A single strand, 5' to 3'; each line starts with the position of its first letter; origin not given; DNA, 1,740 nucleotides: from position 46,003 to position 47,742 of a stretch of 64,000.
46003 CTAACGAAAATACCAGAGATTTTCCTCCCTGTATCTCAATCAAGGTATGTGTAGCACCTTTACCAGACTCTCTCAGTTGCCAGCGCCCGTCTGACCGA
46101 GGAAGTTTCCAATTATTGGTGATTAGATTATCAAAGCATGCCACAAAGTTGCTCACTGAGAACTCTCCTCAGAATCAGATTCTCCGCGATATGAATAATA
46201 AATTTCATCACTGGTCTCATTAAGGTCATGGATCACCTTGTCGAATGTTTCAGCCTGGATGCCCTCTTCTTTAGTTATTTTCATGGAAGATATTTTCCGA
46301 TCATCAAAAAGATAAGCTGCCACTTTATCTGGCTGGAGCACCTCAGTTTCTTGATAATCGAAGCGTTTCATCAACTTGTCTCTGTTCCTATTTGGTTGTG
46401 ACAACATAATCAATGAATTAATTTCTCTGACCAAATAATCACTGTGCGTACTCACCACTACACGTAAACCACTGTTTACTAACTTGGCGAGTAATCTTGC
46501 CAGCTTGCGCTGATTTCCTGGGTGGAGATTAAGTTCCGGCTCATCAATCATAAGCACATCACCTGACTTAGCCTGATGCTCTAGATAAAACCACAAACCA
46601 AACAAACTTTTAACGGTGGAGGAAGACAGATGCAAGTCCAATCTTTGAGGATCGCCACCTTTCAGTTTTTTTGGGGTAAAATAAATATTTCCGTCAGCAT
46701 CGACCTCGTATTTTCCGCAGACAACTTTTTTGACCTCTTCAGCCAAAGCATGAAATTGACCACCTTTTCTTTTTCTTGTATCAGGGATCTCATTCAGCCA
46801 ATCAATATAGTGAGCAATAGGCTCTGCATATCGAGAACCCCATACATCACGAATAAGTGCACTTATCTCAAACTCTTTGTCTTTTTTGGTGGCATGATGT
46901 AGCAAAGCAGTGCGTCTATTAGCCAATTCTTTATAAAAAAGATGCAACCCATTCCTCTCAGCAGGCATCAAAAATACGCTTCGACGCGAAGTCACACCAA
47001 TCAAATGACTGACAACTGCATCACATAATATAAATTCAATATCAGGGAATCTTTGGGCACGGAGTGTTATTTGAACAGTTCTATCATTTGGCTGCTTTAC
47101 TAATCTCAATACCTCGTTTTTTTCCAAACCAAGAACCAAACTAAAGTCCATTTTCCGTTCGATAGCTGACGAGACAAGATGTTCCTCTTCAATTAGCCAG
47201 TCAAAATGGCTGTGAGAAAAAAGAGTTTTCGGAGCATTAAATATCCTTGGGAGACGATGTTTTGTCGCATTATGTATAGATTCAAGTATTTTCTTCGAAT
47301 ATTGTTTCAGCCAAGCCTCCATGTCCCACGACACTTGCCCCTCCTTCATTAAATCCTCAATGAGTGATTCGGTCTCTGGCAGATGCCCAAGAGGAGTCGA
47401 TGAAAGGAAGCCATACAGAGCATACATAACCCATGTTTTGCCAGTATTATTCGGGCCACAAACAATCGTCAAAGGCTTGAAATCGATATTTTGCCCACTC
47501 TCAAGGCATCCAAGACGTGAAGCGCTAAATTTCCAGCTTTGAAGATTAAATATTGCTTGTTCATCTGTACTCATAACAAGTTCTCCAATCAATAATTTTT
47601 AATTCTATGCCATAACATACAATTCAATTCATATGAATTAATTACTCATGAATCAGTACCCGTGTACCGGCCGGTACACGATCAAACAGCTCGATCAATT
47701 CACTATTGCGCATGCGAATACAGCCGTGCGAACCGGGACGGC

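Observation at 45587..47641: Low-GC two-gene cassette (ABC-type ATPase plus small PD-(D/E)xK-like protein) inserted inside a peptide-ABC/nagZ operon: candidate uncharacterised anti-phage defence system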

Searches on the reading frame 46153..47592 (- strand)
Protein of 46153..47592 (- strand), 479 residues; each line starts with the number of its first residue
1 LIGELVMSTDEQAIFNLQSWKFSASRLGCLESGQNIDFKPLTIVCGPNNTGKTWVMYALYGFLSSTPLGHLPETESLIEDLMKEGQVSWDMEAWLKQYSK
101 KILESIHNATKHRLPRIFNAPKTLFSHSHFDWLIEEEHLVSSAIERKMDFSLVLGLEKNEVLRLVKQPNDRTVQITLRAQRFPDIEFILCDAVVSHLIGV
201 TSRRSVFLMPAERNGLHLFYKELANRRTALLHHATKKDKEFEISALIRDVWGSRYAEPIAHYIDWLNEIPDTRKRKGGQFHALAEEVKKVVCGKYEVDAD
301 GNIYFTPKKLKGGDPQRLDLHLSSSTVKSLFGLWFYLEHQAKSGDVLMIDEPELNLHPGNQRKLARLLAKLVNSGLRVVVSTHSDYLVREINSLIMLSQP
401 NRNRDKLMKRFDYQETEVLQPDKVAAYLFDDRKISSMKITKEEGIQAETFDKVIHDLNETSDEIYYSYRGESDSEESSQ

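Call 3: search_protein_families(library=pfam, proteins=[window:46153-47592:-], max_evalue=1)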
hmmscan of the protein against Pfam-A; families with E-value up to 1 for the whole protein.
window:46153-47592:- (479 aa): 7 families
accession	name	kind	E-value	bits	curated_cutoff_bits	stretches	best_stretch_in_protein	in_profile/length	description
PF13175.12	AAA_15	-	1.1e-24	88.2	32.1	2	283-388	268-374/374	AAA ATPase domain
PF13304.12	AAA_21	-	6.4e-18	66.3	27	1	316-388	231-303/304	AAA domain, putative AbiEii toxin, Type IV TA system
PF02463.25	SMC_N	-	0.00077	19.4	40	1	35-399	19-213/220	RecF/RecN/SMC N terminal domain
PF13476.12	AAA_23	-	0.003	18.7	27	1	28-59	8-39/201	AAA domain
PF19076.6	CshA_repeat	-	0.024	15.8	27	1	287-317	54-82/103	Surface adhesin CshA repetitive domain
PF13401.12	AAA_22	-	0.17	12.6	27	0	41-64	7-30/130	AAA domain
PF13514.12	AAA_27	-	0.18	11.8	22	1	34-63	17-50/206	AAA domain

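Call 4: search_protein_families(library=padloc, proteins=[window:46153-47592:-], max_evalue=1)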
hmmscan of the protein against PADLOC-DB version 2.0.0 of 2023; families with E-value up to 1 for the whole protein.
window:46153-47592:- (479 aa): 120 families (the best 25 are shown)
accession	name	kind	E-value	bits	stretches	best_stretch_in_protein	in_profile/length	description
PDLC04033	PD-T4-4_A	-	3.8e-124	413.4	1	21-467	2-457/460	-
PDLC04664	PDC-M47A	-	5.9e-93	310.3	1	25-466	6-458/461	-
PDLC04032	PD-T4-4_A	-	2e-68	229.5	1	25-467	6-468/474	-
PDLC02979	AriA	-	8.7e-26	89.6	2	281-388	265-373/373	-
PDLC03878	NsnB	-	4.7e-23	80.5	2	341-458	234-340/345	-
PDLC02980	AriA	-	1.2e-20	72.7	2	313-388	228-303/304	-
PDLC04214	HEC-02A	-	2.2e-17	61.3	2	268-402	166-293/338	-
PDLC04213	HEC-02A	-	1.9e-16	58.6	2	268-392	161-280/337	-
PDLC02358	Old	-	5e-16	56.6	2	339-429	280-373/578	Old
PDLC04710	PDC-M56A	-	2.9e-12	44.3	1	343-463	240-354/382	-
PDLC00265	PtuA1|PtuA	-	1.4e-11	42.2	1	316-438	298-424/479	AAA ATPase domain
PDLC02335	AbiLi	-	1.5e-11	41.9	1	11-389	63-242/326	AbiLi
PDLC04177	HEC-01A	-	3.3e-11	40.8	2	323-393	278-345/393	-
PDLC02981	AriAB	-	6.6e-11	39.6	1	301-391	291-380/694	-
PDLC00075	GajA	-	2.3e-10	37.6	1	324-392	250-314/536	AAA ATPase domain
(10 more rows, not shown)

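Call 5: search_protein_families(library=ncbifam, proteins=[window:46153-47592:-], max_evalue=1)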
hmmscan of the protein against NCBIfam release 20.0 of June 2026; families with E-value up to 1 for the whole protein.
window:46153-47592:- (479 aa): 40 families (the best 25 are shown)
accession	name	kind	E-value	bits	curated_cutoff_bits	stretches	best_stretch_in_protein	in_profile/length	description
TIGR01166.1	cbiO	subfamily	3.2e-07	30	211.8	1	344-384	146-186/190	cobalt ABC transporter, ATP-binding protein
NF041760.1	PtuA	equivalog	1.6e-06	27.3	500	1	337-436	370-468/524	retron Ec78 anti-phage system effector ATPase PtuA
NF002981.0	PRK03695.1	equivalog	4.3e-06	26.3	281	1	339-384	151-196/253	vitamin B12 ABC transporter ATP-binding protein BtuD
TIGR02673.1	FtsE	equivalog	5.4e-06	26.2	264.85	1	344-393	156-205/214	cell division ATP-binding protein FtsE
NF038234.1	retron_eff_Eco8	equivalog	1.2e-05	24.2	250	1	346-391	275-328/679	retron Eco8 family effector endonuclease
NF010068.0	PRK13548.1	equivalog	1.6e-05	24.1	261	1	309-383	137-201/261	heme ABC transporter ATP-binding protein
NF040873.1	AztA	equivalog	1.8e-05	24.4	220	1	341-396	135-190/191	zinc ABC transporter ATP-binding protein AztA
TIGR03608.1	L_ocin_972_ABC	subfamily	8e-05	22.2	254.85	1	342-397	151-206/206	putative bacteriocin export ABC transporter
NF008409.0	PRK11231.1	equivalog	0.00015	21.2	375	1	341-397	154-211/255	Fe(3+) dicitrate ABC transporter ATP-binding protein FecE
NF008449.1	PRK11300.1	equivalog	0.00067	19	362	1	345-397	173-226/255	high-affinity branched-chain amino acid ABC transporter ATP-binding protein LivG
NF010171.0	PRK13652.1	equivalog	0.0012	18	476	1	343-397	155-210/277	cobalt transporter ATP-binding subunit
NF047739.1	antiphage_MADS3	equivalog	0.0061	15.8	420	1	322-392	317-383/427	methylation-associated defense system AAA family ATPase MAD3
TIGR03411.1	urea_trans_UrtD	equivalog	0.007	16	304.1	1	343-394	161-211/242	urea ABC transporter ATP-binding protein UrtD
NF010159.0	PRK13638.1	equivalog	0.0082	15.5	489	1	346-395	157-206/271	energy-coupling factor ABC transporter ATP-binding protein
NF007908.0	PRK10619.1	equivalog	0.0088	15.3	466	1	342-396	169-223/257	histidine ABC transporter ATP-binding protein HisP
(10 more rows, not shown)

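Call 13: find_homologous_proteins(query=window:46153-47574:-, max_evalue=1e-10)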
Query window:46153-47574:- (473 aa): 2390 proteins with E <= 1e-10 among 8000 candidates; the best 120 are listed.
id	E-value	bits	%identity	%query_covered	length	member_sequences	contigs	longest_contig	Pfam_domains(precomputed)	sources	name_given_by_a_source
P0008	0.0e+0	1078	100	100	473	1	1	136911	PF13175.13,PF13304.13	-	-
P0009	2.1e-214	731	70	98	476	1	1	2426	PF13175.13,PF13304.13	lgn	-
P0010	3.3e-209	714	67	100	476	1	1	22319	PF13175.13,PF13304.13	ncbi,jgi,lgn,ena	ncbi:MAG: AAA family ATPase [Sulfuricellaceae bacterium]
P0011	1.5e-200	685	66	97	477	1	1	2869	PF13175.13,PF13304.13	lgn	-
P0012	3.7e-200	684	65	97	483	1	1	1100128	PF13175.13,PF13304.13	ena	-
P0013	2.3e-198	678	63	99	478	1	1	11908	PF13175.13,PF13304.13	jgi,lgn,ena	-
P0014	3.8e-198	677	64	99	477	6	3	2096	PF13175.13,PF13304.13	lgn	-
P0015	2.7e-191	655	63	98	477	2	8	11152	PF13175.13,PF13304.13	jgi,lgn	-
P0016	2.1e-188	645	61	99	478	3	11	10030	PF13175.13,PF13304.13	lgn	-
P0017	2.8e-187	642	60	100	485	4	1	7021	PF13175.13,PF13304.13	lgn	-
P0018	6.8e-187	640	62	96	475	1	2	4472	PF13175.13,PF13304.13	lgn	-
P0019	8.7e-186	637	60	99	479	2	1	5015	PF13175.13,PF13304.13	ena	-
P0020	5.1e-185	634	62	96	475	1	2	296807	PF13175.13,PF13304.13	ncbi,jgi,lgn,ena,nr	ncbi:MAG: hypothetical protein H6R13_644 [Proteobacteria bacterium]|nr:hypothetical protein [Pseudom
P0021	7.0e-185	634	61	97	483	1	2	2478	PF13175.13,PF13304.13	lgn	-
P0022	1.0e-184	633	60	97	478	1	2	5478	PF13175.13,PF13304.13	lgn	-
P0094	1.9e-143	497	52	97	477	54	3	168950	PF13175.13,PF13304.13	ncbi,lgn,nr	ncbi:TPA: AAA family ATPase [Escherichia coli]|nr:AAA family ATPase [Escherichia coli]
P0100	3.4e-141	490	52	97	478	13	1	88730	PF13175.13,PF13304.13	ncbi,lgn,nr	ncbi:AAA family ATPase [Escherichia coli]|nr:AAA family ATPase [Escherichia coli]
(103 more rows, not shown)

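Call 15: find_encoding_contigs(protein=P0094, flank=8000, max_places=3)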
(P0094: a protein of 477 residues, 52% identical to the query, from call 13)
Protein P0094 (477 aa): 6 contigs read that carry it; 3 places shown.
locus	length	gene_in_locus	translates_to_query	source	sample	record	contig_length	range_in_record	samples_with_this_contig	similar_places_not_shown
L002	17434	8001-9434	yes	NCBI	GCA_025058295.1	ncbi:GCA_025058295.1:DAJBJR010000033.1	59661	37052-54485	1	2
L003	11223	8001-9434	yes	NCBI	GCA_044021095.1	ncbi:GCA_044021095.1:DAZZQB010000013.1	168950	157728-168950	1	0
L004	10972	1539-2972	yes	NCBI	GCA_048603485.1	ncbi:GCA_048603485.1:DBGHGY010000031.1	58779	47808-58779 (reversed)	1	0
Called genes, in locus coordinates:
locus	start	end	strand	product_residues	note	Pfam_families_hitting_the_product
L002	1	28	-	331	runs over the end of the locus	PF24624:Int_N, PF00589:Phage_integrase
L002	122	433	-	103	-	-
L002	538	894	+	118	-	PF10743:Phage_Cox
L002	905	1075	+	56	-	-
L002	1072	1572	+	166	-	PF26815:Phage_RepB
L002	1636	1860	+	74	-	PF10809:DUF2732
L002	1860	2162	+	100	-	PF17399:DUF5405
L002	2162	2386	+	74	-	PF01258:zf-dskA_traR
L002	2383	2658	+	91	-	PF17399:DUF5405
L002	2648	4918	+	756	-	PF05840:Phage_GPA, PF23343:REP_ORF2-G2P (weak)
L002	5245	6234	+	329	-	PF00078:RVT_1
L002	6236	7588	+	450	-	PF00005:ABC_tran (weak), PF02463:SMC_N (faint), PF13175:AAA_15 (weak), PF13476:AAA_23, PF00004:AAA (faint), PF13304:AAA_21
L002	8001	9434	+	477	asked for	PF13175:AAA_15, PF13304:AAA_21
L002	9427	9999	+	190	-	-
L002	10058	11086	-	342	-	PF04860:Phage_portal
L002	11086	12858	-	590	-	PF06056:Terminase_5, PF13384:HTH_23 (weak), PF13518:HTH_28 (faint), PF03237:Terminase_6N, PF17289:Terminase_6C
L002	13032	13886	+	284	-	PF05929:Phage_GPO_N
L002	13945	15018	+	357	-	PF05125:Phage_cap_P2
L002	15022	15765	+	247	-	PF05944:Phage_term_smal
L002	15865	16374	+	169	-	PF05926:Phage_GPL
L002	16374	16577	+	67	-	PF05489:Phage_tail_X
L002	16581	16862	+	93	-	PF04550:Phage_holin_3_2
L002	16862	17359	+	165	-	-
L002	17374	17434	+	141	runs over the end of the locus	PF28015:LysA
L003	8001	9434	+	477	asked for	PF13175:AAA_15, PF13304:AAA_21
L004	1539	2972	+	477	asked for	PF13175:AAA_15, PF13304:AAA_21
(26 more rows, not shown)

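Call 21: list_cluster_members(proteins=[P0094, P0100, L002:9427-9999:+])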
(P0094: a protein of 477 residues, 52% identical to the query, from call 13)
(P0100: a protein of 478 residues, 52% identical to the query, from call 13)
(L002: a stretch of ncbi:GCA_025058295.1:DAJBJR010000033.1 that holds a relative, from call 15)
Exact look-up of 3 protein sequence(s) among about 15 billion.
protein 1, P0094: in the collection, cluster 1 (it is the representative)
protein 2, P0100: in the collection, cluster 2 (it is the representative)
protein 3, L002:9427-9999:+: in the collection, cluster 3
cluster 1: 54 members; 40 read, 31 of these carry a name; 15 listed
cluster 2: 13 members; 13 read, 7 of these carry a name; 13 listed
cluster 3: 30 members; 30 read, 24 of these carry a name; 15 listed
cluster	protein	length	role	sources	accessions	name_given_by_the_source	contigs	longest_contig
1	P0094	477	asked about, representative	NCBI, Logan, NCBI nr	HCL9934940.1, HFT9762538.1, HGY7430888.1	TPA: AAA family ATPase [Escherichia coli] | AAA family ATPase [Escherichia coli]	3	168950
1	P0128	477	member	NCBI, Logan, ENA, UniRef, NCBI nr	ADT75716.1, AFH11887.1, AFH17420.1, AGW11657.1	AAA family ATPase [Escherichia coli] | ABC transporter n=11 Tax=Escherichia coli TaxID=562 RepID=A0A2A3WVX4_ECOLX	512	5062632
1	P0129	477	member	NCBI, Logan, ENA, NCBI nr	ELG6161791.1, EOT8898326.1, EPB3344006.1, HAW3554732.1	TPA: ATP-binding protein [Escherichia coli] | AAA family ATPase [Escherichia coli]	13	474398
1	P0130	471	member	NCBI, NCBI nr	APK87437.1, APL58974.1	ABC transporter [Escherichia coli]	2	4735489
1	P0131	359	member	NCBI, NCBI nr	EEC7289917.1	AAA family ATPase, partial [Escherichia coli] | AAA family ATPase [Escherichia coli]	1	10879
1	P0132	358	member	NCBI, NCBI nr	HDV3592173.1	TPA: AAA family ATPase, partial [Escherichia coli] | AAA family ATPase [Escherichia coli]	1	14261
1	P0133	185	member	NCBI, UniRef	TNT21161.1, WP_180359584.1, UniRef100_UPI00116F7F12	AAA family ATPase, partial [Escherichia coli] | AAA family ATPase n=1 Tax=Escherichia coli TaxID=562 RepID=UPI00116F7F12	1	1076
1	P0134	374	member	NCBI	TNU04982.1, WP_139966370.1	ABC transporter, partial [Escherichia coli]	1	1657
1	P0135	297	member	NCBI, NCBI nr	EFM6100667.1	AAA family ATPase, partial [Escherichia coli] | AAA family ATPase [Escherichia coli]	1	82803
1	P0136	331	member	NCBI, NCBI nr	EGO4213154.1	AAA family ATPase, partial [Escherichia coli] | AAA family ATPase [Escherichia coli]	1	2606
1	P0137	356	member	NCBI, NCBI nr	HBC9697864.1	TPA: AAA family ATPase, partial [Escherichia coli] | AAA family ATPase [Escherichia coli]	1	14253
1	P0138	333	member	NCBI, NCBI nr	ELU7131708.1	AAA family ATPase, partial [Escherichia coli] | AAA family ATPase [Escherichia coli]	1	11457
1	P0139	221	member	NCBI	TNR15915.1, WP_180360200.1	ABC transporter, partial [Escherichia coli]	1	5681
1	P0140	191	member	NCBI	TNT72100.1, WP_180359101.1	ABC transporter, partial [Escherichia coli]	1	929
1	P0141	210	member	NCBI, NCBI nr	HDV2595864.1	TPA: AAA family ATPase, partial [Escherichia coli] | AAA family ATPase [Escherichia coli]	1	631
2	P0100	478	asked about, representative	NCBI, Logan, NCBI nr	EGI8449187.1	AAA family ATPase [Escherichia coli]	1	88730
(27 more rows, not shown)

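Call 22: find_related_loci(query=window:46153-47574:-, collection=viral_contigs, flank=6000)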
Query window:46153-47574:- (473 aa) in viral_contigs; peptide patterns used: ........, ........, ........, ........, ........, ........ (x = any residue, [..] = any of these).
10 stretches matched a pattern; 9 encode a relative of the query (tblastn E <= 1e-3); 8 distinct loci.
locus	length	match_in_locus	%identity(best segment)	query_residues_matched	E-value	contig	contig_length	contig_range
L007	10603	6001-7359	52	11-461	2e-152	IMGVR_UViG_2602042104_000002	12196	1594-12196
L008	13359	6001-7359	51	11-461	1e-152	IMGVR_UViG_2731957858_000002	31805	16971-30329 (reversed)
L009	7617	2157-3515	51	11-461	2e-151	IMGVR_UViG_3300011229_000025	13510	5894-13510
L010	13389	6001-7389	52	11-470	5e-151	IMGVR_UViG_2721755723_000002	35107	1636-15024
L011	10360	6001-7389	52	11-470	5e-150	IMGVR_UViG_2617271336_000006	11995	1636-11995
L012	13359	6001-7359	51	11-461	3e-148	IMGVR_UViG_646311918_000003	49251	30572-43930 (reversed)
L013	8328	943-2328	50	11-469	1e-146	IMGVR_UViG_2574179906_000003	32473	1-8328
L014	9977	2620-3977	55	11-461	3e-112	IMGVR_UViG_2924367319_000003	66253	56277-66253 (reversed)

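Call 42: search_solved_structures(query=window:46153-47574:-, max_evalue=0.001)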
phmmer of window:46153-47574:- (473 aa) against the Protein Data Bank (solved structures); distinct sequences matched with E-value up to 0.001: 7.
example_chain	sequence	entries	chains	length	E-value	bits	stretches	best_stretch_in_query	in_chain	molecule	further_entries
6n9l_A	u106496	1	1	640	1.8e-07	33.9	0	337-429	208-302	UvrABC system protein A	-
3pih_A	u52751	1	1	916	4.6e-07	32.5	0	337-429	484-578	UvrABC system protein A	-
6p74_A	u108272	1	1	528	3.8e-06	29.5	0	312-400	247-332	Putative ATP-dependent endonuclease of the OLD family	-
2vf7_A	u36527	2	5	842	1.8e-05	27.3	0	331-382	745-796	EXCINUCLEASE ABC, SUBUNIT A. | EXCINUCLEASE ABC SUBUNIT A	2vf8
7sh1_A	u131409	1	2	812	3.8e-05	26.2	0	333-389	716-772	Excinuclease ABC subunit UvrA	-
22bu_B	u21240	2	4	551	0.0008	21.9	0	308-382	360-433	AAA family ATPase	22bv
9vkz_A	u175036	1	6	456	0.00086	21.8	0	307-387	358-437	Retron Ec78 probable ATPase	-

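Call 46: search_protein_families(library=padloc, proteins=[P0094, L002:9427-9999:+, L002:6236-7588:+], max_evalue=0.00001)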
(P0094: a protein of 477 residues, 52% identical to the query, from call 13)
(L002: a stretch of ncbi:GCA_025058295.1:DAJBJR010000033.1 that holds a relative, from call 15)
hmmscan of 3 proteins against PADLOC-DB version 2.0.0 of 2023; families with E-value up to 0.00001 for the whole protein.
P0094 (477 aa): 67 families (the best 25 are shown)
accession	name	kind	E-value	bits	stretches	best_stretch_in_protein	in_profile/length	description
PDLC04033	PD-T4-4_A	-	1.7e-112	374.9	1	16-465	2-458/460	-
PDLC04664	PDC-M47A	-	3.2e-81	271.6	1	17-437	3-417/461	-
PDLC04032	PD-T4-4_A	-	1.5e-61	206.8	1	17-468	3-472/474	-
PDLC02979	AriA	-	2.3e-29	101.4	1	18-382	7-373/373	-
PDLC03878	NsnB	-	2.8e-21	74.7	1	18-400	6-299/345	-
PDLC04213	HEC-02A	-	1.3e-19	68.9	1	256-386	153-280/337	-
PDLC02980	AriA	-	2.6e-19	68.3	1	35-382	1-303/304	-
PDLC04214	HEC-02A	-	6.7e-18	63.1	1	254-403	156-303/338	-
PDLC02358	Old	-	2.4e-15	54.4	1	334-386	281-333/578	Old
PDLC04146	HEC-02B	-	2.4e-11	41.3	1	269-392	174-293/344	-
PDLC00305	PtuA1|PtuA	-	3.2e-11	41.2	1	340-411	247-319/392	AAA ATPase domain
PDLC04710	PDC-M56A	-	5.6e-11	40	1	338-397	241-300/382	-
PDLC00067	GajA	-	2.1e-10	37.7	1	335-391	302-357/604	AAA ATPase domain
PDLC02981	AriAB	-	2.6e-10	37.6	1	315-405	309-404/694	-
PDLC00096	GajA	-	2.9e-10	37.5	1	339-407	290-365/630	AAA ATPase domain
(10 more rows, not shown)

L002:9427-9999:+ (190 aa): 1 family
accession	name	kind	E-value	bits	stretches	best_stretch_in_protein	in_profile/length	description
PDLC04037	PD-T4-4_B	-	1.5e-15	55.5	1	2-155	3-160/190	-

L002:6236-7588:+ (450 aa): 62 families (the best 25 are shown)
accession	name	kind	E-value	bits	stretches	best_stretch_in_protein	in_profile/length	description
PDLC02914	ATPase-Toprim_I-B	-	1.6e-179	595.7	1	1-443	1-442/443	-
PDLC04149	HEC-04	-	5.5e-20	69.4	1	152-380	179-403/494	-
PDLC02980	AriA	-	1.3e-16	59.5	2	137-248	191-303/304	-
PDLC02335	AbiLi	-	2.6e-15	54.3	1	25-267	76-257/326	AbiLi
PDLC04164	AriA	-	5.6e-15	53.6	1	14-259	16-247/253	-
PDLC04135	mad3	-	1.1e-14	52.8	2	184-261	263-339/374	mads_3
PDLC02979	AriA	-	3.2e-14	51.5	2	17-80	16-70/373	-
PDLC00278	PtuA1|PtuA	-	5.4e-14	50.3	2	18-104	17-92/436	AAA ATPase domain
PDLC00305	PtuA1|PtuA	-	1e-13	49.4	1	165-297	195-328/392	AAA ATPase domain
PDLC00271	PtuA1|PtuA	-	2.8e-12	44.9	1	4-50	5-48/421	AAA ATPase domain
PDLC04391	PDC-M07A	-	5.1e-12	43.5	1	203-257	304-358/412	-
PDLC04140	mad8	-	2.4e-11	41.7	1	18-246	18-235/314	mads_8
PDLC00298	PtuA1|PtuA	-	9.5e-11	39.4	0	4-103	5-93/423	AAA ATPase domain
PDLC00299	PtuA1|PtuA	-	1.2e-10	39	1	5-48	58-98/535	AAA ATPase domain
PDLC02913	ATPase_I-A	-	2e-10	38.4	1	5-49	57-98/508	-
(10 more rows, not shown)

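Call 57: search_dna_similar(query=window:46153-47574:-, collection=phages, mode=protein, max_evalue=1e-20, max_rows=15)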
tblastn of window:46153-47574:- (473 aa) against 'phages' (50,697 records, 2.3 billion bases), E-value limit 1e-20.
Records with a match: 3; places in all: 3; records where one place covers at least 80% of the query: 3.
Best place of each record, by identity: <60% 3.
By first word of the organism name: Vibrio 3.
By host as written in the record: Vibrio cyclitrophicus 2; Vibrio cyclitrophicus 10N.222.45.E8 1.
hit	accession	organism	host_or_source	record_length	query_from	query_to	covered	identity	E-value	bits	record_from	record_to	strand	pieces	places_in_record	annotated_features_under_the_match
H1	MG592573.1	Vibrio phage 1.202.O._10N.222.45.E8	Vibrio cyclitrophicus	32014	14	461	95%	28.8%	6e-45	174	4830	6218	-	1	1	AAA domain protein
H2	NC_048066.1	Vibrio phage 1.202.O._10N.222.45.E8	Vibrio cyclitrophicus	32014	14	461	95%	28.8%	6e-45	174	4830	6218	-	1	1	AAA family ATPase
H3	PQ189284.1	Vibrio phage 10N.222.45.E8_PE001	Vibrio cyclitrophicus 10N.222.45.E8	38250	14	461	95%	28.8%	6e-45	174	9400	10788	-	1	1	hypothetical protein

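Call 58: search_dna_similar(query=window:46153-47574:-, collection=plasmids, mode=protein, max_evalue=1e-20, max_rows=15)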
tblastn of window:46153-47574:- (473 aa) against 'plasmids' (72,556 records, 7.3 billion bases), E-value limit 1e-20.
Records with a match: 33; places in all: 33; records where one place covers at least 80% of the query: 14.
Best place of each record, by identity: <60% 33.
By first word of the organism name: Klebsiella 11; Enterococcus 10; Escherichia 9; Annamia 1; Bernardetia 1; Serratia 1.
By predicted mobility (MOB-suite, as given by PLSDB): non-mobilizable 16; conjugative 14; mobilizable 3.
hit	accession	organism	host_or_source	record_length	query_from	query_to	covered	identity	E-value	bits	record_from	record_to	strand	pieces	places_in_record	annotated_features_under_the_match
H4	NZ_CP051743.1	Escherichia coli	Homo sapiens,whole organism,rectal swab ...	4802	14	459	94%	33.0%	5e-53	199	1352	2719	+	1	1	AAA family ATPase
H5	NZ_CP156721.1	Escherichia coli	Homo sapiens,drainage fluid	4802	14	459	94%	33.0%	5e-53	199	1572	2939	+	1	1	AAA family ATPase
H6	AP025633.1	Annamia dubia NIES-4383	-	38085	9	458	95%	30.9%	6e-57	211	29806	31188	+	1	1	hypothetical protein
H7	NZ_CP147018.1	Bernardetia sp. Wsw4-3y2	Red alga,Red algae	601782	10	455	94%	30.9%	9e-53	199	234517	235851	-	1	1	AAA family ATPase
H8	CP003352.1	Enterococcus faecium Aus0004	Homo sapiens,blood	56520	21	390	78%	31.1%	3e-36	150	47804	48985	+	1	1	hypothetical protein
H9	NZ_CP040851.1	Enterococcus faecium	chicken,young chicken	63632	21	390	78%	31.1%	3e-36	150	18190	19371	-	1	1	AAA family ATPase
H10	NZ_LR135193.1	Enterococcus faecium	-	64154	21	390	78%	31.1%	3e-36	150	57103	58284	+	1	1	AAA family ATPase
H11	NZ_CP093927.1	Enterococcus hirae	swine,water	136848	21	390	78%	31.1%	3e-36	150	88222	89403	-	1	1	AAA family ATPase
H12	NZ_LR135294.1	Enterococcus faecium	-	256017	21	390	78%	31.1%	6e-36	149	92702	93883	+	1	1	AAA family ATPase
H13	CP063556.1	Enterococcus faecium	Homo sapiens,rectal swab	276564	21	390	78%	31.1%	6e-36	149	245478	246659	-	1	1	none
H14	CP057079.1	Escherichia coli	culture,Pooled pig faecal samples ...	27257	21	465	94%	25.9%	9e-40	160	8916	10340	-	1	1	AAA family ATPase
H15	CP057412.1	Escherichia coli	culture,Pooled pig faecal samples ...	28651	21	465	94%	25.9%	9e-40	160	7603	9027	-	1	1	AAA family ATPase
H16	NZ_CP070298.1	Escherichia albertii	Shanxi,Poultry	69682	21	465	94%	25.9%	2e-39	159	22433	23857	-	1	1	AAA family ATPase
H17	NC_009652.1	Klebsiella pneumoniae subsp. pneumoniae MGH 78578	-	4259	21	459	93%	26.2%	8e-41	163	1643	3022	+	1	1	AAA family ATPase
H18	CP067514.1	Klebsiella pneumoniae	Homo sapiens,other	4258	21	459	93%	26.2%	8e-41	163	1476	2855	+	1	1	AAA family ATPase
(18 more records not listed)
